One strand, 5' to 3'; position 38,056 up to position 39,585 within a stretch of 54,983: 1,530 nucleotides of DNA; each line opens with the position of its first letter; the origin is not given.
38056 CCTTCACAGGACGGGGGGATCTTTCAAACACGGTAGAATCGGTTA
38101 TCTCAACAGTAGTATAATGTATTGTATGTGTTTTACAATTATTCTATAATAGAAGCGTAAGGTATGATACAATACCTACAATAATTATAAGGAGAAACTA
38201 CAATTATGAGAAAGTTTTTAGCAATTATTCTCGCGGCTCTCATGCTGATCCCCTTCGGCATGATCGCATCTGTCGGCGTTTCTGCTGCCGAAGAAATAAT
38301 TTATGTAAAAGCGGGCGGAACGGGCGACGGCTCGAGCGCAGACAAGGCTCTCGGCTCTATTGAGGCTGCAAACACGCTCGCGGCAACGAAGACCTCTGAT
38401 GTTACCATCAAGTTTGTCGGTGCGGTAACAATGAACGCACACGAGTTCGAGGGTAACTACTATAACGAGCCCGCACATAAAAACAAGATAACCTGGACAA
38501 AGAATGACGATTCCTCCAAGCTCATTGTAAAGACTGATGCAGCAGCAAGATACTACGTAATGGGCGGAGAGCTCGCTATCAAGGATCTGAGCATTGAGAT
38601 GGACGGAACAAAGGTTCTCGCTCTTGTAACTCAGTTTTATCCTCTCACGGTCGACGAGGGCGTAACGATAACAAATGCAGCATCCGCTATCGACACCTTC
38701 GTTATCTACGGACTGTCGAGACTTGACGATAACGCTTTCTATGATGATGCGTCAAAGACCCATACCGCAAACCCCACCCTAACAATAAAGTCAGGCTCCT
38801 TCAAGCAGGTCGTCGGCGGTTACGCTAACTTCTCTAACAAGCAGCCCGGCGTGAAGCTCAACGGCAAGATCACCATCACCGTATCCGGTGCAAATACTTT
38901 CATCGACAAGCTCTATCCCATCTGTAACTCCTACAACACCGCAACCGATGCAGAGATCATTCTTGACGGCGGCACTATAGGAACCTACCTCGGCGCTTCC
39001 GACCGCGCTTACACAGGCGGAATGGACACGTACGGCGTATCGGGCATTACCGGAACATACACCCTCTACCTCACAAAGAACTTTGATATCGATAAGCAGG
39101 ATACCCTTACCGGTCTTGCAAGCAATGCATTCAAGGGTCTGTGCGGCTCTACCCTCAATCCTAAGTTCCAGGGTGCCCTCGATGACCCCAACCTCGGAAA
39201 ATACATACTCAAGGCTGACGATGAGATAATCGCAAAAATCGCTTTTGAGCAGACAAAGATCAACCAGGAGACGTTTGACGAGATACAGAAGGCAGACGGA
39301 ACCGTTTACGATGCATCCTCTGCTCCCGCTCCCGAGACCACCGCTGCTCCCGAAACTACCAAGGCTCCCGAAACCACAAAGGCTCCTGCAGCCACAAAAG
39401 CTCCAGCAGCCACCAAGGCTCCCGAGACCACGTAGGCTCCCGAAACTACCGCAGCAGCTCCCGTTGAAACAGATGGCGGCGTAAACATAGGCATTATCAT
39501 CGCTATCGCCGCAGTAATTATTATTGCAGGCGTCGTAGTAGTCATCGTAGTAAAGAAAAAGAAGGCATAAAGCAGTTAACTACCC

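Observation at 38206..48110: Cluster of paralogous, multi-module, C-terminally membrane-anchored beta-solenoid-like surface proteins (1, 2 and 3 modules) with a GH43 domain and an orphan SBP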

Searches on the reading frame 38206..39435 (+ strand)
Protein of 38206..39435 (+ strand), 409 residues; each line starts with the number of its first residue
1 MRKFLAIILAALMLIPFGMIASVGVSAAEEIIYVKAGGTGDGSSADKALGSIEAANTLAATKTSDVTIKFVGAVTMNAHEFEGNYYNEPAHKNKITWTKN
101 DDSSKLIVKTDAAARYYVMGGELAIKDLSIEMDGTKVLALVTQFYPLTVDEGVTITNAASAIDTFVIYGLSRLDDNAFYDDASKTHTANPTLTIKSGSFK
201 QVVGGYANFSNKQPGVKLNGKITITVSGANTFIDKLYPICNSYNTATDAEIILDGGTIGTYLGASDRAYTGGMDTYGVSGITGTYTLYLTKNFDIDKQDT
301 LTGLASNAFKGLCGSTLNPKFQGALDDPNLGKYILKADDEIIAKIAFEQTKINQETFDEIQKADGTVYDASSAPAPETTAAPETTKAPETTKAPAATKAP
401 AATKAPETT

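Call 3: search_protein_families(library=pfam, proteins=[window:38206-39435:+], max_evalue=1)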
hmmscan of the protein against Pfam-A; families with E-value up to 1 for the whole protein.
window:38206-39435:+ (409 aa): 1 family
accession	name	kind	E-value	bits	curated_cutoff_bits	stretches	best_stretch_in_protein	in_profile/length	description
PF19228.4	DUF5881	-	0.37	10.8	25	0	63-94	88-118/163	Family of unknown function (DUF5881)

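Call 6: search_protein_families(library=ncbifam, proteins=[window:38206-39435:+], max_evalue=0.1)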
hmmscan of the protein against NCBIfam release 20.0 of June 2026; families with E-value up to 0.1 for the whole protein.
window:38206-39435:+ (409 aa): 1 family
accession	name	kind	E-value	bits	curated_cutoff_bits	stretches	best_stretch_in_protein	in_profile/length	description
NF038253.1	GBS_IgA_bnd_BAC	equivalog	0.015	13.1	1700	1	373-407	845-879/1127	IgA Fc-binding protein BAC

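Call 7: find_homologous_proteins(query=window:38290-39312:+, max_evalue=0.001)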
Query seq(341 aa) (341 aa): 30 proteins with E <= 0.001 among 3999 candidates.
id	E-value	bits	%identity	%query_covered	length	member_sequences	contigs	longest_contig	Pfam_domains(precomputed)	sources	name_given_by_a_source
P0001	8.0e-171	586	78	100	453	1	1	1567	-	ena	-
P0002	1.9e-118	413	59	99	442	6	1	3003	-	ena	-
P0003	4.3e-118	412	57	100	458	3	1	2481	-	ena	-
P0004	1.1e-115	404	58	99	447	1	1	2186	-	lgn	-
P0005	1.3e-112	394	56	99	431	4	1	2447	-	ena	-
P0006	1.2e-110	388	56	99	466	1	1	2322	-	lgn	-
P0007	3.3e-110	386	54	99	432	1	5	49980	-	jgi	-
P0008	6.2e-108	379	55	99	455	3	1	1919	-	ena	-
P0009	1.9e-107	377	55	98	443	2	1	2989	-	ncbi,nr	ncbi:MAG: hypothetical protein IJE84_06225, partial [Clostridia bacterium]|nr:hypothetical protein [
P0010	2.5e-104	367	53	99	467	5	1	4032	-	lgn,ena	-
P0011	1.1e-99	352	53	98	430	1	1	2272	-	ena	-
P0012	2.4e-98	347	54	99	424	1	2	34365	-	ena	-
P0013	2.1e-97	344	52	99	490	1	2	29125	-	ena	-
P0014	1.1e-93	332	50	98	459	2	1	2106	-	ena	-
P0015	2.1e-93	331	52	99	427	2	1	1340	-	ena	-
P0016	1.3e-92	329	51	99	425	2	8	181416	-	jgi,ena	-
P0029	4.3e-5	41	27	93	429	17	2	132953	-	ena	-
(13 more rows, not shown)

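Call 14: search_solved_structures(query=A1, max_evalue=1)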
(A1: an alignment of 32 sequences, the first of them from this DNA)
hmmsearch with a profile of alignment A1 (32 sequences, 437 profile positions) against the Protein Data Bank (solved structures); distinct sequences matched with E-value up to 1: 1.
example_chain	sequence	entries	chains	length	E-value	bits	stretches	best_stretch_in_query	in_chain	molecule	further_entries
8xef_D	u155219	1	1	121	0.061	15.1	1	84-141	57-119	GC2225 heavy chain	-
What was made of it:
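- On Right-handed parallel beta-helix (pectin-lyase fold): The PDB profile search gave nothing relevant (call 14).
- Closest known: Right-handed parallel beta-helix. Different: There is no sequence match to any Pfam or NCBIfam beta-helix model or to PDB sequences (calls 3, 6, 14).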

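Call 16: find_encoding_contigs(protein=P0016, flank=10000, max_places=3)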
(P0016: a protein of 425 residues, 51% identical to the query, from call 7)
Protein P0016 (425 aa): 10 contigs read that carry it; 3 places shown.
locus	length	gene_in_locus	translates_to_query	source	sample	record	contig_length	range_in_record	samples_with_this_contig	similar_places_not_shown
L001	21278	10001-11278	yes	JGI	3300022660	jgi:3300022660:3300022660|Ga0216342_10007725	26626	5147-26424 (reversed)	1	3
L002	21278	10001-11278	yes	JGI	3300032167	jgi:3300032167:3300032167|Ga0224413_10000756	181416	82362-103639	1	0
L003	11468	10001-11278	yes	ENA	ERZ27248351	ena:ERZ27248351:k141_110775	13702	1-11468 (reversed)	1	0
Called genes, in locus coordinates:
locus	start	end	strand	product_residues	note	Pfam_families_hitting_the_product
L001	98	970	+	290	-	PF01487:DHquinase_I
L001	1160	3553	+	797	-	PF01487:DHquinase_I (faint)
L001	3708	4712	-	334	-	PF08240:ADH_N (weak), PF00107:ADH_zinc_N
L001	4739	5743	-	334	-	PF08240:ADH_N (weak), PF16912:Glu_dehyd_C (weak), PF00107:ADH_zinc_N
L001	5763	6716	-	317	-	PF03547:Mem_trans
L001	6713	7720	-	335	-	PF08240:ADH_N, PF00107:ADH_zinc_N, PF13602:ADH_zinc_N_2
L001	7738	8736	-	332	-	PF01408:GFO_IDH_MocA (weak), PF22725:GFO_IDH_MocA_C3, PF02894:GFO_IDH_MocA_C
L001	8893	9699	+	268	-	PF12833:HTH_18, PF00165:HTH_AraC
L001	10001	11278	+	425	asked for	-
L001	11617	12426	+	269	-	PF12833:HTH_18, PF00165:HTH_AraC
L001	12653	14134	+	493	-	-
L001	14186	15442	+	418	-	-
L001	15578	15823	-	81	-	-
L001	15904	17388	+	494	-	-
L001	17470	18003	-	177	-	PF00719:Pyrophosphatase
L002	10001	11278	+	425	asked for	-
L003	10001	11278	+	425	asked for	-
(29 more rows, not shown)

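Call 18: predict_structure(alignment_id=A1)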
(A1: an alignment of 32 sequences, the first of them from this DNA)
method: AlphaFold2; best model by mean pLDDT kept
length: 341 residues; sequences in the alignment: 32
mean_pLDDT: 92.7   pTM: 0.92
mean pLDDT of the five models: 92.7, 92.5, 91.9, 90.1, 89.7
residues with pLDDT >= 90: 268; 70-90: 60; 50-70: 13; < 50: 0
segments of 3 or more residues with pLDDT < 50: none
pLDDT, mean of each block of 10 residues (from residue 1): 95 97 96 98 93 88 97 97 91 97 94 96 97 93 74 89 98 90 70 97 95 86 98 92 88 96 97 86 91 91 97 97 95 97 86
secondary structure, 60 per line:
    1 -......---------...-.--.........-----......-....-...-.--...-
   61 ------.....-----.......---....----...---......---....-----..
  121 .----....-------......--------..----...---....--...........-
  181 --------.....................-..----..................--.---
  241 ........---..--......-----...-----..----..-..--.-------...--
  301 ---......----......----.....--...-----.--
elements in order: E2-7 H24-32 E38-43 E45-48 E57-59 E67-71 E77-83 E87-90 E95-97 E101-106 E110-113 E119-121 E126-129 E137-142 E157-159 E163-166 E169-179 E189-209 E217-234 H241-248 E256-261 E304-309 H314-319 E331-333
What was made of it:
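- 38206..39435 (+): P1: signal peptide, one long-type beta-solenoid module (aa ~29-370) and a Thr/Pro/Ala linker. The ORF ends at an in-frame TAG. AF2 model of aa 28-368: pLDDT 92.7 (call 18).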

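Call 20: search_protein_representatives(alignment_id=A1)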
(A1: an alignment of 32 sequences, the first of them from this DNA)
Query: 32 sequences, 437 profile positions. Proteins with E-value up to 0.001 (for the whole library): 1243; up to 1e-10: 650; up to 1e-30: 200. The best 150 are listed.
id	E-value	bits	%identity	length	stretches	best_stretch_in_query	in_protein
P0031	5.8e-289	974.2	-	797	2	29-436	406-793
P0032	2.6e-226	767.8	-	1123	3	7-398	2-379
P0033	8.2e-221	749.6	-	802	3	29-373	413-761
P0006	1.4e-171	587.4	-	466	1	1-436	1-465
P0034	2.9e-163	560.0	-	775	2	1-408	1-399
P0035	2.7e-147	507.4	-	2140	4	1-367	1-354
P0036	2.8e-133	461.2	-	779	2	30-369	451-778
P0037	9.3e-127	439.7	-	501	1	1-436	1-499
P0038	5.3e-119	414.1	-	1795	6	1-248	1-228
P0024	1.2e-113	396.5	-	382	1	1-437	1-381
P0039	1.7e-113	396.0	-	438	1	1-435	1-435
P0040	1.4e-111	389.7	-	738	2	30-371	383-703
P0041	4.0e-109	381.6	-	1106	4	1-390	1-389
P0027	1.2e-108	380.0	-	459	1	1-437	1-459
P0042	1.0e-107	376.9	-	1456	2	1-365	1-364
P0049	1.0e-98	347.3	-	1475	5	2-253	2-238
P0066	9.7e-82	291.3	-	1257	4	32-370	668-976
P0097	4.6e-55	203.4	-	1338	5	1-271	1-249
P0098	1.1e-54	202.2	-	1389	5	1-267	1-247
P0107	1.6e-51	191.8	-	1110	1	3-365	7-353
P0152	4.4e-41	157.4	-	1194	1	1-352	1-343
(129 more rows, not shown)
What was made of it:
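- Closest known: Right-handed parallel beta-helix. Different: The module occurs as tandem repeats of 1 to 23 matched stretches (call 20).
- Family size: 1243 representatives at E<=1e-3, with up to 23 matched stretches in one protein (call 20). Up to 23 matched stretches occur per protein (call 20).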

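Call 21: search_protein_families(library=pfam, proteins=[P0042, P0049, P0097, P0098, P0107, P0152, P0066], max_evalue=0.01)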
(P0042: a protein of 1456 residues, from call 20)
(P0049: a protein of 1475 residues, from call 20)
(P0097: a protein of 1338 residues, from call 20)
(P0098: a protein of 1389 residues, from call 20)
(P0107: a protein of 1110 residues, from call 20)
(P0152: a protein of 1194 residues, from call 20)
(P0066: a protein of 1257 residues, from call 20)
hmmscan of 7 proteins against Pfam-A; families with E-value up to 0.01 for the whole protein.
P0042 (1456 aa): 4 families
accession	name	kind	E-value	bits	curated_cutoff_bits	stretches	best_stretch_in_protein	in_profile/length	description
PF03747.19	ADP_ribosyl_GH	-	5.7e-13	49.6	26.2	1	962-1122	130-286/287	ADP-ribosylglycohydrolase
PF00404.24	Dockerin_1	-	3.2e-08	34.1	22.9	1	733-787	1-56/57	Dockerin type I domain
PF02018.23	CBM_4_9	-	0.0001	23.1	25.9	1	1205-1282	4-91/136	Carbohydrate binding domain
PF21466.3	GH101_dom-5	-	0.0019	18.4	27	1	1209-1280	10-81/145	Endo-alpha-N-acetylgalactosaminidase, domain 5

P0049 (1475 aa): 2 families
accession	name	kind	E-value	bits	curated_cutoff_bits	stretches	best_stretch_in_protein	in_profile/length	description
PF02557.22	VanY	-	6.7e-15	55.5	25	1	1249-1334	54-131/132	D-alanyl-D-alanine carboxypeptidase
PF00404.24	Dockerin_1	-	0.00037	21.1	22.9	1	1421-1467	2-51/57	Dockerin type I domain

P0097 (1338 aa): 1 family
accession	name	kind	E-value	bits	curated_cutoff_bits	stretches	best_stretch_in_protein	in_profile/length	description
PF04616.20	Glyco_hydro_43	-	4e-16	59.6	32.2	1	912-1229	1-286/288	Glycosyl hydrolases family 43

P0098 (1389 aa): 1 family
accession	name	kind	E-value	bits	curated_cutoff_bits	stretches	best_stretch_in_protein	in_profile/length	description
PF04616.20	Glyco_hydro_43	-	3.1e-22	79.7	32.2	1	906-1216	9-287/288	Glycosyl hydrolases family 43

P0107 (1110 aa): 3 families
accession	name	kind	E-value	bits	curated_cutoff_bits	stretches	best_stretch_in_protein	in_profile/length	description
PF03747.19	ADP_ribosyl_GH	-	2.4e-14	54.1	26.2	1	613-775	130-287/287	ADP-ribosylglycohydrolase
PF00404.24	Dockerin_1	-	1.3e-06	29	22.9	1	384-433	1-51/57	Dockerin type I domain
PF24517.2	CBM96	-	0.0083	16.4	26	0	1005-1055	16-74/164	Carbohydrate-binding module family 96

P0152 (1194 aa): 4 families
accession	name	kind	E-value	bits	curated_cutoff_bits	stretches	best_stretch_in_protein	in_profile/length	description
PF19085.6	Choline_bind_2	-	1.5e-17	64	27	4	977-1016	3-36/38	Choline-binding repeat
PF19127.6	Choline_bind_3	-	5.4e-09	36.3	27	0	1093-1128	11-47/47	Choline-binding repeat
PF07581.17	Glug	-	1.3e-05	25.7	20.5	1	717-740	3-27/28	The GLUG motif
PF05342.19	Peptidase_M26_N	-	0.0011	18.7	27.7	1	623-738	147-250/250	M26 IgA1-specific Metallo-endopeptidase N-terminal region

P0066 (1257 aa): 0 families

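Call 22: fold_search(model_id=the predicted structure, library=pdb)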
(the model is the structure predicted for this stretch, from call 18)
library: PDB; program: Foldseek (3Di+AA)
matches with E <= 10: 58; with E <= 0.001: 0
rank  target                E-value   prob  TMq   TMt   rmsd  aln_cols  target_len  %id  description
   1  5gqc_D                1.1e-01  0.30  0.30  0.19  14.2       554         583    9  Crystal structure of lacto-N-biosidase LnbX from Bifidobacterium longum subsp. longum, ligand-free form (released 2017-04-19)
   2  9rkv_M                1.3e-01  0.33  0.24  0.17  13.9       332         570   11  Agrobacterium phage 7-7-1 tail fibers (released 2025-12-10)
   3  5c1e                  3.5e-01  0.20  0.26  0.29  11.4       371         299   11  Crystal Structure of the Pectin Methylesterase from Aspergillus niger in Penultimately Deglycosylated Form (N-acetylgluc (released 2015-07-01)
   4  7v6m_A                4.1e-01  0.08  0.21  0.16  14.9       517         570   10  Crystal structure of lacto-N-biosidase TnX from Tynzenella nexilis, lacto-N-biose complex (released 2022-02-09)
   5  5olq_A                5.6e-01  0.28  0.36  0.30  10.7       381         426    9  Rhamnogalacturonan lyase (released 2017-11-29)
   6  2iq7_A                7.1e-01  0.08  0.23  0.23  14.5       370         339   12  Crystal structure of the polygalacturonase from Colletotrichum lupini and its implications for the interaction with po (released 2007-10-23)
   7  5c1c                  8.7e-01  0.12  0.25  0.27  11.6       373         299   11  Crystal Structure of the Pectin Methylesterase from Aspergillus niger in Deglycosylated Form (released 2015-07-01)
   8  6fi2_A                9.6e-01  0.15  0.26  0.24   9.8       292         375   11  VexL: A periplasmic depolymerase provides new insight into ABC transporter-dependent secretion of bacterial capsular p (released 2018-05-02)
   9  5olq_C                1.1e+00  0.21  0.34  0.29  11.0       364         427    8  Rhamnogalacturonan lyase (released 2017-11-29)
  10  9fk5_E                1.1e+00  0.02  0.12  0.12  19.6       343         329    6  Zebrafish Betaglycan Orphan Domain (zfBGo) in complex with TGF-B3 and extracellular domains of TGFBRI and TGFBRII (released 2025-03-12)
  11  6kqt_A                1.3e+00  0.09  0.29  0.19  13.9       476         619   11  Crystal Structure of GH136 lacto-N-biosidase from Eubacterium ramulus - native protein (released 2020-06-10)
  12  1pxz_A                1.6e+00  0.04  0.18  0.18  14.2       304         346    9  1.7 Angstrom Crystal Structure of jun a 1, the major allergen from cedar pollen (released 2004-11-16)
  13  9rkv_O                1.7e+00  0.11  0.25  0.17  12.5       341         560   10  Agrobacterium phage 7-7-1 tail fibers (released 2025-12-10)
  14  9jbn_C                1.7e+00  0.04  0.21  0.18  13.9       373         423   10  Cryo-EM structure of the Arabidopsis EDS1-PAD4-ADR1 immune complex in the presence of pRib-AMP (released 2025-09-03)
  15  6kqs_A                2.5e+00  0.07  0.30  0.20  12.8       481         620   10  Crystal Structure of GH136 lacto-N-biosidase from Eubacterium ramulus - selenomethionine derivative (released 2020-06-10)
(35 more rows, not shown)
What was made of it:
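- Closest known: Non-catalytic beta-helix polysaccharide-binding proteins of Clostridia. Same: 4PEU appears among the weak Foldseek hits (call 22, rank 49).
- Structural neighbours are mostly beta-helix CAZymes: GH136, PL (rhamnogalacturonan, pectate and alginate lyases), GH28 and pectin methylesterase (call 22).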
